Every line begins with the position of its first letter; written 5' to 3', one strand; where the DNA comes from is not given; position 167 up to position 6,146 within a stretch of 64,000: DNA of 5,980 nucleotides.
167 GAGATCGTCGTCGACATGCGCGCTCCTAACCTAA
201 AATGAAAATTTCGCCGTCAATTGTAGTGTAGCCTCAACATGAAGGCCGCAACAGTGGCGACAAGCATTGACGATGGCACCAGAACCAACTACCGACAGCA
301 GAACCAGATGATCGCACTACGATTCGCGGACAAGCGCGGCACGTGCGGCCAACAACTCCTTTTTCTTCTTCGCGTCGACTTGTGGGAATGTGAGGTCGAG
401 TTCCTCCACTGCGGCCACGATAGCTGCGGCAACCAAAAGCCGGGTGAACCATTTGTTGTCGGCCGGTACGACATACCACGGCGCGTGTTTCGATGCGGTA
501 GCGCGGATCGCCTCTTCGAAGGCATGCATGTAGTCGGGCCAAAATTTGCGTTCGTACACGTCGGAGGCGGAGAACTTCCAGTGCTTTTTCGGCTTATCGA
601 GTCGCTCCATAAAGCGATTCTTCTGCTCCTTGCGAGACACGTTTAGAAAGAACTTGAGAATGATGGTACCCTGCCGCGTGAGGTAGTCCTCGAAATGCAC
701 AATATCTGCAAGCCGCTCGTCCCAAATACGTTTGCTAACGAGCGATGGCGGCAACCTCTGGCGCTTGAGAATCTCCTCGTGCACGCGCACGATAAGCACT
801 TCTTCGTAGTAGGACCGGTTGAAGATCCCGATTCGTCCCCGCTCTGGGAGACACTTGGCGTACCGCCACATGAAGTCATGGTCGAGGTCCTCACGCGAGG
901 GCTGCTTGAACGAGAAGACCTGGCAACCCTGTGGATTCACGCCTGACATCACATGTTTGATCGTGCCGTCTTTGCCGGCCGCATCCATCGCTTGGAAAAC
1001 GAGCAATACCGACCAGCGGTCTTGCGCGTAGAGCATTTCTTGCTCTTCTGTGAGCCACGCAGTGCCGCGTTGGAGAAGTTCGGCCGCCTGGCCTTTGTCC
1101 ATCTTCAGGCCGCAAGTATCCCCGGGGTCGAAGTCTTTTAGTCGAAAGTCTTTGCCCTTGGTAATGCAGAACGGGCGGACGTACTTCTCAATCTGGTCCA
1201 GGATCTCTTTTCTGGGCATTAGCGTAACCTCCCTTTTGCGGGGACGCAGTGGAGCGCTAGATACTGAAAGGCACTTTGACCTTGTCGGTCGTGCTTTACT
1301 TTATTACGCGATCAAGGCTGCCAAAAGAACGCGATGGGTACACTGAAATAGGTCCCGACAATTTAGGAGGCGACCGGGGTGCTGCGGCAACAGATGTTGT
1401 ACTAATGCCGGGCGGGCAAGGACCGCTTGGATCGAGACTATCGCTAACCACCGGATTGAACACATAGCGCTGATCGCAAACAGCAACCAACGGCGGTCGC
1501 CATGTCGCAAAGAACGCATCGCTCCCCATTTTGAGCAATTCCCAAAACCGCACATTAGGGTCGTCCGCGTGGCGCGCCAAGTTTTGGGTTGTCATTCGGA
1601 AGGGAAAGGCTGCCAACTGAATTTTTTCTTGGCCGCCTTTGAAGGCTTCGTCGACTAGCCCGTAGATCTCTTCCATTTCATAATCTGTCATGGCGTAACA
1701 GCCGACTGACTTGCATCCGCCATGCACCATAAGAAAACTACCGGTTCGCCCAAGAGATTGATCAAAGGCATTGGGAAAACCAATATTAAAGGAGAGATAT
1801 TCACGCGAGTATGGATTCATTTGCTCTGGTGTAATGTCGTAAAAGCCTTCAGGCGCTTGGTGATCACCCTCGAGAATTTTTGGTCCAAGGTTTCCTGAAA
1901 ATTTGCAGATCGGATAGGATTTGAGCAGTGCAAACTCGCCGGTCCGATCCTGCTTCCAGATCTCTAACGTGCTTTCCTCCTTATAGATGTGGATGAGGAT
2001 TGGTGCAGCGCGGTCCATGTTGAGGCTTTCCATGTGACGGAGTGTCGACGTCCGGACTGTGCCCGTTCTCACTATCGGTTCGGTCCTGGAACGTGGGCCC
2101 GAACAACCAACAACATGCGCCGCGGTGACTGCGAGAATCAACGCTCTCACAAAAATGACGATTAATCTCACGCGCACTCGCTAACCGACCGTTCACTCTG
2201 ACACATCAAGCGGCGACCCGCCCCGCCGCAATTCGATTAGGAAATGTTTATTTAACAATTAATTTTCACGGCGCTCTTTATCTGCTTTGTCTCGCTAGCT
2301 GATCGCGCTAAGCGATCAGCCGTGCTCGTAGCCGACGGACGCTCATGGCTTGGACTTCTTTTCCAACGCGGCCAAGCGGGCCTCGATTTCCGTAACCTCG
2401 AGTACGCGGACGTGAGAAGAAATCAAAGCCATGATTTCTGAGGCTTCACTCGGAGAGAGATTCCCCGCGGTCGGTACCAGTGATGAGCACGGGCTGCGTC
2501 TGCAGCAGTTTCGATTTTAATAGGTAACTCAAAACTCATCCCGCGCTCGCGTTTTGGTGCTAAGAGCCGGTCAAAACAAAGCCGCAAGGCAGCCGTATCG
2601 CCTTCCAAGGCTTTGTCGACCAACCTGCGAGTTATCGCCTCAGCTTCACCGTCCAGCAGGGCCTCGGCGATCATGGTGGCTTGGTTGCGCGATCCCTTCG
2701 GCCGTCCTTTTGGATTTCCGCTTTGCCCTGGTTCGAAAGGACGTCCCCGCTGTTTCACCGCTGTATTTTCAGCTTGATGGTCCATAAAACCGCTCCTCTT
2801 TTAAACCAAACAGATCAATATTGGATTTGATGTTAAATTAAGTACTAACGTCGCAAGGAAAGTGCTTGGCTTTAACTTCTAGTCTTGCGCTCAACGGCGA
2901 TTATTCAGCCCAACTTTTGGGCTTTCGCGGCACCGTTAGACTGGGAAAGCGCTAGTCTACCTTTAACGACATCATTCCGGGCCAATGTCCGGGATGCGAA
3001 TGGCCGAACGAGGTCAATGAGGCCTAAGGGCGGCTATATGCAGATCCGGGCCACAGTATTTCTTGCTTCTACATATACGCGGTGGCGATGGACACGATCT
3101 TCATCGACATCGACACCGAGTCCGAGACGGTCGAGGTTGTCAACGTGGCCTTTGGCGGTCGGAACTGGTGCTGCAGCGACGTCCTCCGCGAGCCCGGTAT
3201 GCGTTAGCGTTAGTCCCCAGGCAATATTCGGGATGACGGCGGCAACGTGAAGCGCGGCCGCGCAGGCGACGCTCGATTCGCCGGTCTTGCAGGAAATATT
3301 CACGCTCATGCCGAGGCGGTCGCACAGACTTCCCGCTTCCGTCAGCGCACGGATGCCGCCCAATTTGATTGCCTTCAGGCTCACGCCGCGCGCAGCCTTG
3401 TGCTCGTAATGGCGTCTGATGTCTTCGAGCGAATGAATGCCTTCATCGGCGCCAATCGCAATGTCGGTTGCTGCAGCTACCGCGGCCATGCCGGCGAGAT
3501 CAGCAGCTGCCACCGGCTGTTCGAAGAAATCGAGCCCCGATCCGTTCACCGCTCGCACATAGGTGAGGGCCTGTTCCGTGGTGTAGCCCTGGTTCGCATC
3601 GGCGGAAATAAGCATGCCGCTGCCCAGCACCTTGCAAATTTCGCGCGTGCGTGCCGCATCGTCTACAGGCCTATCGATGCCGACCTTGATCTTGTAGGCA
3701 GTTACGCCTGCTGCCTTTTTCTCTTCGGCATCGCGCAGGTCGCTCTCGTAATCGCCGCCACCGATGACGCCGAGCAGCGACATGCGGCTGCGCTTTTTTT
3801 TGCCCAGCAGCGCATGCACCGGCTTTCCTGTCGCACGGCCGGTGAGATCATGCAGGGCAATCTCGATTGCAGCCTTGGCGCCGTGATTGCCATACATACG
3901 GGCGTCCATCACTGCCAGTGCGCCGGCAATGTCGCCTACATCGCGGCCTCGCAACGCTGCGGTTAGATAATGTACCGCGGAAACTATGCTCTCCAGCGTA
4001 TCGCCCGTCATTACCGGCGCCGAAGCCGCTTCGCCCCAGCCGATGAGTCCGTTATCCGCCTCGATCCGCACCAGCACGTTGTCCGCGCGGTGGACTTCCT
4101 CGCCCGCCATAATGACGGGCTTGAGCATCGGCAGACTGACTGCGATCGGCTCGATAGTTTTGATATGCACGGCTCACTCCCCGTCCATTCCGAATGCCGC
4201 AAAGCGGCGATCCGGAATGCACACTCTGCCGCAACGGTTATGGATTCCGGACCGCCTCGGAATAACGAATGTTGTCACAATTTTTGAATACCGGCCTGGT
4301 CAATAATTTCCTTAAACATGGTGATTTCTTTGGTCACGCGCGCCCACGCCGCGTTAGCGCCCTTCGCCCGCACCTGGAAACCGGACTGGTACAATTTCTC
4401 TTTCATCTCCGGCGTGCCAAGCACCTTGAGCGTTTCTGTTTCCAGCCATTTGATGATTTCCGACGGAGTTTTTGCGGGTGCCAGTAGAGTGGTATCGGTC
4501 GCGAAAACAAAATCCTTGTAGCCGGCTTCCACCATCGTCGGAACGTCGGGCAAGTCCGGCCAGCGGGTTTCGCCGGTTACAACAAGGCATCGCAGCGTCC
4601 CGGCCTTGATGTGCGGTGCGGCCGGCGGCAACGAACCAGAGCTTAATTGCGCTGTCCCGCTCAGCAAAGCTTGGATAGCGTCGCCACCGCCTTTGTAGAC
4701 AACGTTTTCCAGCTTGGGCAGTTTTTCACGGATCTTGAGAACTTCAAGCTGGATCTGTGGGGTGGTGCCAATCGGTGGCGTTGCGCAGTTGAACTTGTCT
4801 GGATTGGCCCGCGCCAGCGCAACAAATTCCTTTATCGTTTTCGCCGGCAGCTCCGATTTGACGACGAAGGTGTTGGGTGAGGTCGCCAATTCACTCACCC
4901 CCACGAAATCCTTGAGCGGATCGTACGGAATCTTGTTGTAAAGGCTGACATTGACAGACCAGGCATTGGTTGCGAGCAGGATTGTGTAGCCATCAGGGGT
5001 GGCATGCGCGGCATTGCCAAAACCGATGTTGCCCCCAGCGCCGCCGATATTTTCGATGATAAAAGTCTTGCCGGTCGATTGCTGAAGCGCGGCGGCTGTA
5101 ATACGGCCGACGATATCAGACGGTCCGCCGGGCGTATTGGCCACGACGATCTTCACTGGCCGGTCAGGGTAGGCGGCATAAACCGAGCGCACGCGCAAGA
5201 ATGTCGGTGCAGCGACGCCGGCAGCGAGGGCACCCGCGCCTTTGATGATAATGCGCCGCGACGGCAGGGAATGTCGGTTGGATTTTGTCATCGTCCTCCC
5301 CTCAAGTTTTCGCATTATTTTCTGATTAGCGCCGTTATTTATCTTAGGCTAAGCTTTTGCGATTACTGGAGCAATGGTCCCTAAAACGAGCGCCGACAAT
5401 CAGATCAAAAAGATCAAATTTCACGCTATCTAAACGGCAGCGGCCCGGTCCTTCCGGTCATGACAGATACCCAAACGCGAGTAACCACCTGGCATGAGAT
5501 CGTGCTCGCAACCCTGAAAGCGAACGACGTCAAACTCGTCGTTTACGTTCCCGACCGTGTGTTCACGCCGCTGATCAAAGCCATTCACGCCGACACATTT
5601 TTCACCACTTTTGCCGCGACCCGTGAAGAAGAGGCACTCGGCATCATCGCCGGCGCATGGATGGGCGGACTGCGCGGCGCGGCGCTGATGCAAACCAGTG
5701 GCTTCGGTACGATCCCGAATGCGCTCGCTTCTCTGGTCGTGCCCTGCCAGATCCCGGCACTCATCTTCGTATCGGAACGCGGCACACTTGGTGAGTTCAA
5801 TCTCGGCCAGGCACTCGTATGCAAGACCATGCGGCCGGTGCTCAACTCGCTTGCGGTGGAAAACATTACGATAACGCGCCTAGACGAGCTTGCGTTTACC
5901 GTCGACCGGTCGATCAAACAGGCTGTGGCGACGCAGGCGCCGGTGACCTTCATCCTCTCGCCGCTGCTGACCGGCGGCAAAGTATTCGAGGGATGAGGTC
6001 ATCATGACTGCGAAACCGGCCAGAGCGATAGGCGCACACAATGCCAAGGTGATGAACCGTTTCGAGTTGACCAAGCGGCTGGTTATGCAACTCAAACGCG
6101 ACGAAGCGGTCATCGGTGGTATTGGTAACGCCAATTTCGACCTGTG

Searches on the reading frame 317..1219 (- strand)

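Call 12: search_protein_families(library=pfam, proteins=[window:317-1219:-])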
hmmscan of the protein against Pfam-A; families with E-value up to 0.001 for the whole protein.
window:317-1219:- (300 aa): 1 family
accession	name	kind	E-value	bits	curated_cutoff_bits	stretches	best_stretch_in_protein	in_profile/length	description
PF03976.20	PPK2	-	3.1e-64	217.1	22.3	1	44-273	6-223/229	Polyphosphate kinase 2 (PPK2)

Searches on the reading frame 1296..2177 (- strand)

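Call 12: search_protein_families(library=pfam, proteins=[window:1296-2177:-])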
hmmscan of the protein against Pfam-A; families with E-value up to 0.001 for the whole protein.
window:1296-2177:- (293 aa): 1 family
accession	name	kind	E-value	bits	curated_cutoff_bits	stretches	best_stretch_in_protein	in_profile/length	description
PF03734.19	YkuD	-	0.00015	22.8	23.4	1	62-177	4-140/146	L,D-transpeptidase catalytic domain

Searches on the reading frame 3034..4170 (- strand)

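Call 12: search_protein_families(library=pfam, proteins=[window:3034-4170:-])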
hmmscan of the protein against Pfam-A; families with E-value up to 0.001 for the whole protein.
window:3034-4170:- (378 aa): 3 families
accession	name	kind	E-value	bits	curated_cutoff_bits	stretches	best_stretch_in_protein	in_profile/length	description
PF13378.12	MR_MLE_C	-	7.2e-45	153.8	29.4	1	146-358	4-218/219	Enolase C-terminal domain-like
PF02746.21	MR_MLE_N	-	1.9e-20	73.7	22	1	13-123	10-117/117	Mandelate racemase / muconate lactonizing enzyme, N-terminal domain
PF07476.17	MAAL_C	-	1.2e-06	28.3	27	1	233-312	136-215/249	Methylaspartate ammonia-lyase C-terminus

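Call 85: search_protein_families(library=ncbifam, proteins=[window:3034-4170:-], max_evalue=0.00001)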
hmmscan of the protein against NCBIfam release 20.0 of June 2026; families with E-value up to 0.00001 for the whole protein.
window:3034-4170:- (378 aa): 18 families
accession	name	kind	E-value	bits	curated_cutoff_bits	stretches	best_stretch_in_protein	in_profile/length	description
TIGR02534.1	mucon_cyclo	subfamily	9.5e-52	176.2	334.95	1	3-364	1-366/368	muconate/chloromuconate family cycloisomerase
NF041118.1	A_G_epim_Thtga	equivalog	4.6e-34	118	500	1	2-312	2-308/341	L-Ala-D/L-Glu epimerase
NF043002.1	HProlDhtase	equivalog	2.2e-31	109.1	500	1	1-357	1-356/366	cis-3-hydroxy-L-proline dehydratase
NF010624.0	PRK14017.1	equivalog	4e-29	101.9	311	1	32-364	16-361/382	galactonate dehydratase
NF040866.1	AraD_Arch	equivalog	1.4e-28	100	650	1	24-365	27-371/372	arabinonate dehydratase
TIGR01928.1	menC_lowGC_arch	equivalog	2.7e-26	92.4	200.65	1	11-293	3-281/325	o-succinylbenzoate synthase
TIGR01927.1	menC_gam_Gplu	equivalog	1.1e-25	90.6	130.55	1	12-322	4-293/307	o-succinylbenzoate synthase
NF047820.1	TalGalacDh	equivalog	9e-24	84.1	500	1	93-358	98-359/371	L-talarate/galactarate dehydratase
NF042940.1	racemase_DgcA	equivalog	2.1e-23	83.1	400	1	13-311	8-286/323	N-acetyl-D-Glu racemase DgcA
NF043051.1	ManoateDhtManD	equivalog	2.6e-23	82.5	550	2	178-375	198-394/403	D-mannonate dehydratase ManD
NF011654.0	PRK15072.1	subfamily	2.2e-21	76.2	430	2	180-375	201-395/404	D-galactonate dehydratase family protein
NF002782.0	PRK02901.1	equivalog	4.5e-21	75.2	288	1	152-345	99-290/328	o-succinylbenzoate synthase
NF040790.2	glucon_galact_dh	equivalog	2.1e-20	72.9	750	1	30-366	24-372/390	bifunctional D-gluconate/D-galactonate dehydratase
NF002739.0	PRK02714.1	equivalog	1.1e-17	64.5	259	1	14-323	13-302/320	o-succinylbenzoate synthase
NF003473.0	PRK05105.1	equivalog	1.2e-10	40.9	236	1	13-321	13-299/331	o-succinylbenzoate synthase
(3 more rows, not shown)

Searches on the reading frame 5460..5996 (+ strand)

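Call 12: search_protein_families(library=pfam, proteins=[window:5460-5996:+])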
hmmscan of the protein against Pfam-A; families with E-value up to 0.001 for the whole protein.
window:5460-5996:+ (178 aa): 1 family
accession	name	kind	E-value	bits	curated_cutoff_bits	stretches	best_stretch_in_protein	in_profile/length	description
PF02776.23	TPP_enzyme_N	-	0.00013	22.2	26.8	1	12-104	4-97/119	Thiamine pyrophosphate enzyme, N-terminal TPP binding domain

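Call 85: search_protein_families(library=ncbifam, proteins=[window:5460-5996:+], max_evalue=0.00001)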
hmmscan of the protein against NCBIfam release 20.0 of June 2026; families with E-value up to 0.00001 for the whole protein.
window:5460-5996:+ (178 aa): 2 families
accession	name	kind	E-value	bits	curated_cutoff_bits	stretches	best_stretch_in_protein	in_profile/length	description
TIGR03845.1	sulfopyru_alph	equivalog_domain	1.9e-30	105.9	147.95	1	13-168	2-157/160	sulfopyruvate decarboxylase subunit alpha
TIGR03297.1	Ppyr-DeCO2ase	equivalog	3e-16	59.4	312.5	1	24-166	2-150/360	phosphonopyruvate decarboxylase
